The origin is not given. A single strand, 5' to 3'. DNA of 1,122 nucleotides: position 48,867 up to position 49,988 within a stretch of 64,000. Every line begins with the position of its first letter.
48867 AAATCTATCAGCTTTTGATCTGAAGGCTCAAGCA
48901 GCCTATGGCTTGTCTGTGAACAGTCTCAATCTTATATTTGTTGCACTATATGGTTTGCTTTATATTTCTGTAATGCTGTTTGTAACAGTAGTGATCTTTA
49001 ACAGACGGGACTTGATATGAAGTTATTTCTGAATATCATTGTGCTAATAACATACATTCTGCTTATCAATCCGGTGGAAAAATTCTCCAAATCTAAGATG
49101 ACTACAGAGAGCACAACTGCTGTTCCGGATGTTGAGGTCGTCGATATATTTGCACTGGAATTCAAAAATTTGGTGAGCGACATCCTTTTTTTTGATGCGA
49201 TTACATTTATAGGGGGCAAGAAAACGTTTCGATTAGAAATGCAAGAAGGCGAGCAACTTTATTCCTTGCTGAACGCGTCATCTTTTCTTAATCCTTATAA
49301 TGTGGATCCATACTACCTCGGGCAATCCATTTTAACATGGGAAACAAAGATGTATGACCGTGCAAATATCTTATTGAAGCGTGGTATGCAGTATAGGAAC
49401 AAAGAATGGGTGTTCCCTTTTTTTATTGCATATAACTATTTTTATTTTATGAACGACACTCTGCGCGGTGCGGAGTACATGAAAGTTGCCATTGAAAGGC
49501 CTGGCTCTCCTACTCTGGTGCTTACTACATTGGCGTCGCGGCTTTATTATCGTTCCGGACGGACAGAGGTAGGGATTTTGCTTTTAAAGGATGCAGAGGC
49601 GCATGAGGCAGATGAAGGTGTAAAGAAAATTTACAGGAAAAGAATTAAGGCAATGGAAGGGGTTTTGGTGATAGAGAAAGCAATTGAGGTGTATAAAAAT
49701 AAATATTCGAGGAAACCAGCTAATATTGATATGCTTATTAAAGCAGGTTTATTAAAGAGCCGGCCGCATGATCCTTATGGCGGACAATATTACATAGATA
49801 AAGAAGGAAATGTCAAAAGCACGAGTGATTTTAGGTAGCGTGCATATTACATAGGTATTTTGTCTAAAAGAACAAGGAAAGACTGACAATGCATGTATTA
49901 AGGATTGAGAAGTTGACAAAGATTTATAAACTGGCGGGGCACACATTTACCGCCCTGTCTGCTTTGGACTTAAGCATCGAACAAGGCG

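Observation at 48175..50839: AT-rich ABC-transporter trio directly downstream of pilA, including a membrane protein with a pseudopilin (GspG)-like C-terminal motif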

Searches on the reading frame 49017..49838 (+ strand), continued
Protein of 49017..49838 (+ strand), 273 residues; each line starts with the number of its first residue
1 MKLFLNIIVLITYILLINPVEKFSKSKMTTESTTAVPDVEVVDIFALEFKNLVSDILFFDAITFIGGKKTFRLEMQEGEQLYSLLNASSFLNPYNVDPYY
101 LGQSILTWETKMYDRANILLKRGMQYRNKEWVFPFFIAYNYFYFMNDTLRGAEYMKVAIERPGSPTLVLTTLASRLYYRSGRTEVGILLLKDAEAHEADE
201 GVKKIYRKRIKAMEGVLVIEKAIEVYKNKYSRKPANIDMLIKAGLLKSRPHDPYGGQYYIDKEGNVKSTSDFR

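Call 48: fold_search(model_id=the predicted structure, library=pdb)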
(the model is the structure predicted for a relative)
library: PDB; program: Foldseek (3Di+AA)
matches with E <= 10: 902; with E <= 0.001: 0
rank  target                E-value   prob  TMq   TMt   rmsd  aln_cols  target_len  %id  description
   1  4ui9_F                4.7e-03  1.00  0.35  0.21   9.2       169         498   13  Atomic structure of the human Anaphase-Promoting Complex (released 2015-06-17)
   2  2vq2                  5.7e-03  1.00  0.35  0.42  10.8       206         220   16  Crystal structure of PilW, widely conserved type IV pilus biogenesis factor (released 2008-05-27)
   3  3vty_C                6.9e-03  1.00  0.39  0.55   8.2       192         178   10  Crystal structure of MamA (released 2012-10-31)
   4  8chy                  8.4e-03  1.00  0.36  0.36   5.2       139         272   14  Crystal structure of an 8-repeat consensus TPR superhelix with Zinc. (released 2024-02-21)
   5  8cqp_C                8.8e-03  1.00  0.34  0.62   5.6       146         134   13  Crystal structure of an 8-repeat consensus TPR superhelix with Calcium (low concentration) (released 2024-03-27)
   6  6vbv_4                8.8e-03  1.00  0.34  0.26  13.4       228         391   14  Structure of the bovine BBSome:ARL6:GTP complex (released 2020-01-29)
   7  5l9u_F                8.8e-03  1.00  0.34  0.22  13.1       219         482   14  Model of human Anaphase-promoting complex/Cyclosome (APC/C-CDH1) with a cross linked Ubiquitin variant-substrate-UBE2C (released 2016-09-14)
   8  4xi0_B                1.0e-02  1.00  0.36  0.51   8.6       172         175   12  MamA 41-end from Desulfovibrio magneticus RS-1 (released 2015-08-19)
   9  9qhc_A                1.1e-02  1.00  0.35  0.35  10.3       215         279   12  Crystal structure of 8-repeat CTPR protein with eliminated coordination sites (released 2025-10-22)
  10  6voa_E                1.1e-02  1.00  0.34  0.26  12.7       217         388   14  Cryo-EM structure of the BBSome-ARL6 complex (released 2020-06-24)
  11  9qhb                  1.1e-02  1.00  0.33  0.33   4.5       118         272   15  Crystal structure of 16-repeat CTPR protein with eliminated coordination sites (released 2025-10-22)
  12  4xi0_D                1.2e-02  1.00  0.35  0.51   8.7       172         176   12  MamA 41-end from Desulfovibrio magneticus RS-1 (released 2015-08-19)
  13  3as5_A                1.2e-02  1.00  0.34  0.48   9.4       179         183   11  MamA AMB-1 P212121 (released 2011-07-20)
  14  3pe4_C                1.2e-02  1.00  0.30  0.14  16.6       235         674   12  Structure of human O-GlcNAc transferase and its complex with a peptide substrate (released 2011-01-19)
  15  4gyw_A                1.2e-02  1.00  0.34  0.16  12.0       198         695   11  Crystal structure of human O-GlcNAc Transferase in complex with UDP and a glycopeptide (released 2012-10-31)
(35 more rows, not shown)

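Call 63: search_protein_families(library=pfam, proteins=[L025:60-1445:+, L025:1698-1910:+, L025:1955-2350:+, L025:2531-4249:+, L025:4242-5168:+, L025:5165-5980:+, L025:5977-6834:+, L025:6831-7628:+, L025:8069-9166:+, L025:10910-12706:+], max_evalue=0.001)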
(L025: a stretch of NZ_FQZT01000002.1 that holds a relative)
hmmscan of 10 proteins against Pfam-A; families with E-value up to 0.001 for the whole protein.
L025:60-1445:+ (461 aa): 9 families
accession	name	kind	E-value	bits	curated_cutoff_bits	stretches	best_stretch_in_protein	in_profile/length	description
PF00158.32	Sigma54_activat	-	1e-75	253.5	20.2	1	148-314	1-167/168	Sigma-54 interaction domain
PF00072.30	Response_reg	-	1.8e-34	118.7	30.2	1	10-119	1-110/111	Response regulator receiver domain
PF14532.12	Sigma54_activ_2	-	4e-25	89.1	25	1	149-319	1-138/138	Sigma-54 interaction domain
PF25601.1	AAA_lid_14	-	5e-21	74.8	27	1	320-395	1-79/87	AAA+ ATPase lid domain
PF02954.25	HTH_8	-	5.7e-14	52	22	1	415-454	2-41/42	Bacterial regulatory protein, Fis family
PF07728.20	AAA_5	-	1.2e-08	35.5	22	1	171-291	1-124/139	AAA domain (dynein-related subfamily)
PF13191.12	AAA_16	-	1.2e-05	26.3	32.6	1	147-208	1-63/167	AAA ATPase domain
PF20030.5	bpMoxR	-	0.00011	21.8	27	1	157-294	19-150/205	MoxR domain in the MoxR-vWA-beta-propeller ternary systems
PF01078.27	Mg_chelatase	-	0.00021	21.2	20.3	0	162-190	15-43/207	Magnesium chelatase, subunit ChlI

L025:1698-1910:+ (70 aa): 1 family
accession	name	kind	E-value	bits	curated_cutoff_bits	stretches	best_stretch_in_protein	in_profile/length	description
PF07963.17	N_methyl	-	2.1e-12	46.5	21.2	1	6-32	1-27/27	Prokaryotic N-terminal methylation motif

L025:1955-2350:+ (131 aa): 0 families

L025:2531-4249:+ (572 aa): 1 family
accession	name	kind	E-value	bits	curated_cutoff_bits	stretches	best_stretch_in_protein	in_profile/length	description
PF04932.20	Wzy_C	-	6e-15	55.8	31.7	1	164-321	3-146/149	O-Antigen ligase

L025:4242-5168:+ (308 aa): 2 families
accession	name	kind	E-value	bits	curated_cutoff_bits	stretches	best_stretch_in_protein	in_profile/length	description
PF00005.33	ABC_tran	-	1.1e-30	107.4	25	1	26-166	2-136/137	ABC transporter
PF13304.12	AAA_21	-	7.7e-11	43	27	1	129-196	228-298/304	AAA domain, putative AbiEii toxin, Type IV TA system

L025:5165-5980:+ (271 aa): 2 families
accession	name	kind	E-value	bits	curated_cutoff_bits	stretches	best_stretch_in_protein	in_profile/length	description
PF12679.13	ABC2_membrane_2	-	5.2e-09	36.2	27.2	1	7-269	3-282/283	ABC-2 family transporter protein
PF13346.12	ABC2_membrane_5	-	0.00077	19.5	25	1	54-200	35-175/205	ABC-2 family transporter protein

L025:5977-6834:+ (285 aa): 0 families

L025:6831-7628:+ (265 aa): 2 families
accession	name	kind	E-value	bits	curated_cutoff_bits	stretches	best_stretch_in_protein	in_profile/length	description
PF06750.18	A24_N_bact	-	2.6e-35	120.8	23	1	20-103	1-84/84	Bacterial Peptidase A24 N-terminal domain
PF01478.23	Peptidase_A24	-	3.4e-21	76.1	26.5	1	114-222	2-104/104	Type IV leader peptidase family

L025:8069-9166:+ (365 aa): 5 families
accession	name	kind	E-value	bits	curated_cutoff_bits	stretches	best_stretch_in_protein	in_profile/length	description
PF11104.14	PilM_2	-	2.3e-84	283.7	27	1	23-361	1-339/340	Type IV pilus assembly protein PilM;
PF14450.12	FtsA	-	1.5e-10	41.9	31.8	1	200-339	1-114/127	Cell division protein FtsA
PF06723.19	MreB_Mbl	-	9.1e-07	28.4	27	1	253-327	230-305/327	MreB/Mbl protein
PF25216.1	Volactin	-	0.00021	21.3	35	1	202-320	171-292/321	Volactin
PF08841.16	DDR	-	0.00077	19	24.6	0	198-251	134-188/328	Diol dehydratase reactivase ATPase-like domain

L025:10910-12706:+ (598 aa): 5 families
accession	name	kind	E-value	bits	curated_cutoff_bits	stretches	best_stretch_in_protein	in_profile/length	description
PF11741.13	AMIN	-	2.4e-14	53.7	20.5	1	37-120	11-99/101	AMIN domain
PF07660.19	STN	-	2.7e-12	46.7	28.4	1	331-379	1-52/52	Secretin and TonB N terminus short domain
PF03958.22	Secretin_N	-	1.2e-10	41.9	28.2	1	404-465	1-69/69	Bacterial type II/III secretion system short domain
PF00263.26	Secretin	-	9.9e-08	32.2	27.5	1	545-594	1-58/169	Bacterial type II and III secretion system protein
PF21305.2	type_II_gspD_N0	-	3.3e-05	24.1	27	1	313-347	3-37/71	GspD-like, N0 domain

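Call 89: search_protein_families(library=pfam, proteins=[P0096, P0144, P0148, P0085, P0137], max_evalue=0.01)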
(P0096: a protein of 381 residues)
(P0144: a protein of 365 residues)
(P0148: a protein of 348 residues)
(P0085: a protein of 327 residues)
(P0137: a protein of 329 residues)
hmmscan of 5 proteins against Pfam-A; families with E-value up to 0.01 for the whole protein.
P0096 (381 aa): 1 family
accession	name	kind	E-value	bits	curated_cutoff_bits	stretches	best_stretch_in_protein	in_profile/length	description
PF20256.3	MoCoBD_2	-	2.4e-09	37.6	27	1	241-321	201-283/283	Molybdopterin cofactor-binding domain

P0144 (365 aa): 1 family
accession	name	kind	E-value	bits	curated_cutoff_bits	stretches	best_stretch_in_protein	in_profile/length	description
PF04055.27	Radical_SAM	-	4.9e-09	37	29.5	1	172-260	74-162/166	Radical SAM superfamily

P0148 (348 aa): 9 families
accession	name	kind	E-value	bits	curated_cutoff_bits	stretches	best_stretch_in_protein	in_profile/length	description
PF13428.12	TPR_14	-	2.8e-07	31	23.5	0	173-202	10-39/44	Tetratricopeptide repeat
PF13424.12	TPR_12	-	5.7e-07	30.1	30.1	0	173-228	12-74/77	Tetratricopeptide repeat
PF07719.23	TPR_2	-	1.5e-05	25.2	27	0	210-227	12-29/34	Tetratricopeptide repeat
PF00515.34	TPR_1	-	1.5e-05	25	27.8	0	239-265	7-33/34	Tetratricopeptide repeat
PF13414.12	TPR_11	-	1.8e-05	24.7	26.8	0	176-206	6-36/42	TPR repeat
PF13432.12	TPR_16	-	3.8e-05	24.5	32.7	0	172-205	5-38/65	Tetratricopeptide repeat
PF13181.12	TPR_8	-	0.00024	21.5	25.7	0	239-260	7-28/34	Tetratricopeptide repeat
PF14559.12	TPR_19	-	0.001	19.8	25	0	174-198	1-25/68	Tetratricopeptide repeat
PF13174.12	TPR_6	-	0.0021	19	26.3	0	173-196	9-32/33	Tetratricopeptide repeat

P0085 (327 aa): 0 families

P0137 (329 aa): 0 families

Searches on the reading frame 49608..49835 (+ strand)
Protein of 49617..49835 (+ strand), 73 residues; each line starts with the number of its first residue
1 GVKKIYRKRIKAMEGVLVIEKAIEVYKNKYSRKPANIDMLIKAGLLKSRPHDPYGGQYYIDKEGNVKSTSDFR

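Call 23: search_protein_families(library=pfam, proteins=[window:49617-49835:+], max_evalue=10)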
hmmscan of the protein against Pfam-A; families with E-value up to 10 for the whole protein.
seq(73 aa): 1 family
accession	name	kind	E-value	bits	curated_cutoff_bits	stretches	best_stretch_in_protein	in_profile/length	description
PF08334.16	T2SSG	-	0.064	13.8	21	1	33-66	48-82/108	Type II secretion system (T2SS), protein G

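Call 51: search_solved_structures(query=A4, max_evalue=10, show_alignments=4)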
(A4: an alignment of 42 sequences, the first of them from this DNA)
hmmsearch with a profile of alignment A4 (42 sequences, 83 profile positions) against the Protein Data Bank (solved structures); distinct sequences matched with E-value up to 10: 26.
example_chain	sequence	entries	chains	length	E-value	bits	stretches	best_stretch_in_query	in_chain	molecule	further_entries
3g20_A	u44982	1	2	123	8.1e-05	25.7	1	12-68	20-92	Type II secretion protein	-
29jd_A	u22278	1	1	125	9.7e-05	25.4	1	11-68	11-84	Type II secretion system core protein G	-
4ozs_A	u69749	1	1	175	0.0016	21.5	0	9-35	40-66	Alpha solenoid protein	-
6b85_J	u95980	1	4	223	0.003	20.7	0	15-39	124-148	TMHC4_R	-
8far_A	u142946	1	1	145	0.0051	19.9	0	15-39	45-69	I432-1-CC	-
1t92_A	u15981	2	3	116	0.011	18.9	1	46-67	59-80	General secretion pathway protein G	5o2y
5wda_A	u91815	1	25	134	0.012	18.7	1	46-68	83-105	General secretion pathway protein G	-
3gn9_A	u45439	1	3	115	0.013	18.6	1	14-62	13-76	Type II secretory pathway, pseudopilin EpsG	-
3fu1_A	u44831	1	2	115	0.028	17.5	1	15-62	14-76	General secretion pathway protein G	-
4lw9_A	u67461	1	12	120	0.033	17.3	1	15-62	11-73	Type II secretion system protein G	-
8cus_A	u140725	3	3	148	0.037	17.1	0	15-39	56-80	I432-1(NaCl) Chain A | I432-1(Imd) Chain A | I432-1-X3 Chain A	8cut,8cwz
8fwd_1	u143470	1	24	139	0.24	14.6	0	15-39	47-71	O43-rpxdoc-EK1_B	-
2lni_A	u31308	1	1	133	0.29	14.3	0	4-32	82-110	Stress-induced-phosphoprotein 1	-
2ic9_A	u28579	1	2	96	0.35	14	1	24-58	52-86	Nucleocapsid protein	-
6m3q_F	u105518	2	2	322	0.44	13.7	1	13-47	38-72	Spectrin beta chain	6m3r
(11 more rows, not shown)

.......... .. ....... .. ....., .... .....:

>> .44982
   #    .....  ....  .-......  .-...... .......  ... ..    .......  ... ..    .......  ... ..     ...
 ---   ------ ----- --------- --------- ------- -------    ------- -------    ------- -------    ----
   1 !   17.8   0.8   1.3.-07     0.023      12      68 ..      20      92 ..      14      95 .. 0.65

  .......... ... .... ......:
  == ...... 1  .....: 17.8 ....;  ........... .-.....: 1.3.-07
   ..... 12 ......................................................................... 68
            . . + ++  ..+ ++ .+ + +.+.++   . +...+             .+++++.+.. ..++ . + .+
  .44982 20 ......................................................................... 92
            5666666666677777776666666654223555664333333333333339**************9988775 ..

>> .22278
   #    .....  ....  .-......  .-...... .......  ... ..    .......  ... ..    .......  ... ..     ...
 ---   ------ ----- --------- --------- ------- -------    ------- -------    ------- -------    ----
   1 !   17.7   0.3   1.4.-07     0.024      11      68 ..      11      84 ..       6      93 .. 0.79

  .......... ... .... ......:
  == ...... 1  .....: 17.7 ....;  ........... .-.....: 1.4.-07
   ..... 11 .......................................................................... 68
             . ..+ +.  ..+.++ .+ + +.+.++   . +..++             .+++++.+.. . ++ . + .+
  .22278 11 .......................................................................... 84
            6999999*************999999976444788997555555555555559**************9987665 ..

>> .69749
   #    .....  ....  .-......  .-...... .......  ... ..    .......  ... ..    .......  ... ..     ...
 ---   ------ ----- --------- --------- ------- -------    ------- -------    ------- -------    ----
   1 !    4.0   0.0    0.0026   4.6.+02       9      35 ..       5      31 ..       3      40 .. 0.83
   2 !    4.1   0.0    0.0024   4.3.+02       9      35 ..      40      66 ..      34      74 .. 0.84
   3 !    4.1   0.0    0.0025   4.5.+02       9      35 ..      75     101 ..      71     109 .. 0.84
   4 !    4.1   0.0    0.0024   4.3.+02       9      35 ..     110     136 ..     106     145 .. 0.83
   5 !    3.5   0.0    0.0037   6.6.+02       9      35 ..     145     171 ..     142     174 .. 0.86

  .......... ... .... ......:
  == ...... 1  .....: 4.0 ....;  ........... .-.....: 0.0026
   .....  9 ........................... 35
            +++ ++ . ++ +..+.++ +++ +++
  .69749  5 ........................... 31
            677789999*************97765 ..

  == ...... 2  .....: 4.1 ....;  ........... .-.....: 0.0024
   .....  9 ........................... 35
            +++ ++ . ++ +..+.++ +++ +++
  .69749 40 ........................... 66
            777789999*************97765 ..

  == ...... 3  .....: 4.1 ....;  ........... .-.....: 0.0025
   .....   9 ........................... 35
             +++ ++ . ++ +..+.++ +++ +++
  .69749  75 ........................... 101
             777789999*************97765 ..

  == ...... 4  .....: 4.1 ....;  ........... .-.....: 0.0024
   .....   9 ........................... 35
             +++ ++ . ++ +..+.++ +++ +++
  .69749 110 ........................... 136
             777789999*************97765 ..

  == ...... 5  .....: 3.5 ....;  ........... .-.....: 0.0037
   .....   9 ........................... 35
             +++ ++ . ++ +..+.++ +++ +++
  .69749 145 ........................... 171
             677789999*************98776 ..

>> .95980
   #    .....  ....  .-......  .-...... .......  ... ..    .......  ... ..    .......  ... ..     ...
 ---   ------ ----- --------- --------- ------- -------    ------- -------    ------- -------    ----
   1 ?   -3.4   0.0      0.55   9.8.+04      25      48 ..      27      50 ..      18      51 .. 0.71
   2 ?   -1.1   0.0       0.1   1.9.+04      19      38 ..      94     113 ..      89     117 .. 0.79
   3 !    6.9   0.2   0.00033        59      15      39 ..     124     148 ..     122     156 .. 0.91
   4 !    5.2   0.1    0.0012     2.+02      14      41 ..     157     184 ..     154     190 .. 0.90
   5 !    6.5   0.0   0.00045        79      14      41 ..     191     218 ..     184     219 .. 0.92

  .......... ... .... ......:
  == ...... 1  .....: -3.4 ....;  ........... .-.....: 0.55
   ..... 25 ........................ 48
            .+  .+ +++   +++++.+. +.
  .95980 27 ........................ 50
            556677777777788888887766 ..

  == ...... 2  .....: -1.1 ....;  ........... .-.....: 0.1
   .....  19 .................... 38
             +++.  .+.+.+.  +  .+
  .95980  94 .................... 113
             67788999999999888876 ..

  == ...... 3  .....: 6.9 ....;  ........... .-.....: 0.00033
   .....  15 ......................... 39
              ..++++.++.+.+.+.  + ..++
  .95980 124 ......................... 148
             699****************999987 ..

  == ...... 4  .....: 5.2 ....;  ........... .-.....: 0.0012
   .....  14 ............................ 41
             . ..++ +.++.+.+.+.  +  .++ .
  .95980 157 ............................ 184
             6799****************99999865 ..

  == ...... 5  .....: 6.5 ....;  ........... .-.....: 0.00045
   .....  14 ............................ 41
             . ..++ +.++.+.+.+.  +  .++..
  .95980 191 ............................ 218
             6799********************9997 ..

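Call 67: search_protein_families(library=pfam, alignment_id=A4, max_evalue=1)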
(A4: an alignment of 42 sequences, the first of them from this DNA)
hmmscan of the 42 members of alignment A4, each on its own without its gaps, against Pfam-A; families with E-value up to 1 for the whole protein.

A. member 1, seq(76 aa): 1 family
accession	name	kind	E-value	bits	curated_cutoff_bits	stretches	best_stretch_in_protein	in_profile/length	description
PF08334.16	T2SSG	-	0.072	13.6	21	1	36-69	48-82/108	Type II secretion system (T2SS), protein G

B. families by the number of members that match (of 42 scanned): 22 families
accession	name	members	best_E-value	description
PF08334.16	T2SSG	18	0.00017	Type II secretion system (T2SS), protein G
PF03461.20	TRCF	5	0.0036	TRCF domain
PF25474.1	TPR_TmcB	2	0.0022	TmcB, TPR repeats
PF22299.1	BRISC_FAM175B_helical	2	0.019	BRISC complex subunit FAM175B, helical domain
PF13428.12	TPR_14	2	0.089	Tetratricopeptide repeat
PF21981.2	RecX_HTH3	1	0.016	RecX, third three-helix domain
PF23925.1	A-sol_ELP1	1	0.022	ELP1 alpha-solenoid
PF18947.5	HAMP_2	1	0.051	HAMP domain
PF02353.26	CMAS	1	0.093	Mycolic acid cyclopropane synthetase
PF13181.12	TPR_8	1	0.11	Tetratricopeptide repeat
PF12844.13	HTH_19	1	0.16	Helix-turn-helix domain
PF25597.1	SH3_retrovirus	1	0.18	Retroviral polymerase SH3-like domain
PF08074.17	CHDCT2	1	0.19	CHDCT2 (NUC038) domain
PF24239.1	DUF7447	1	0.19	Family of unknown function (DUF7447)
PF00515.34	TPR_1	1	0.21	Tetratricopeptide repeat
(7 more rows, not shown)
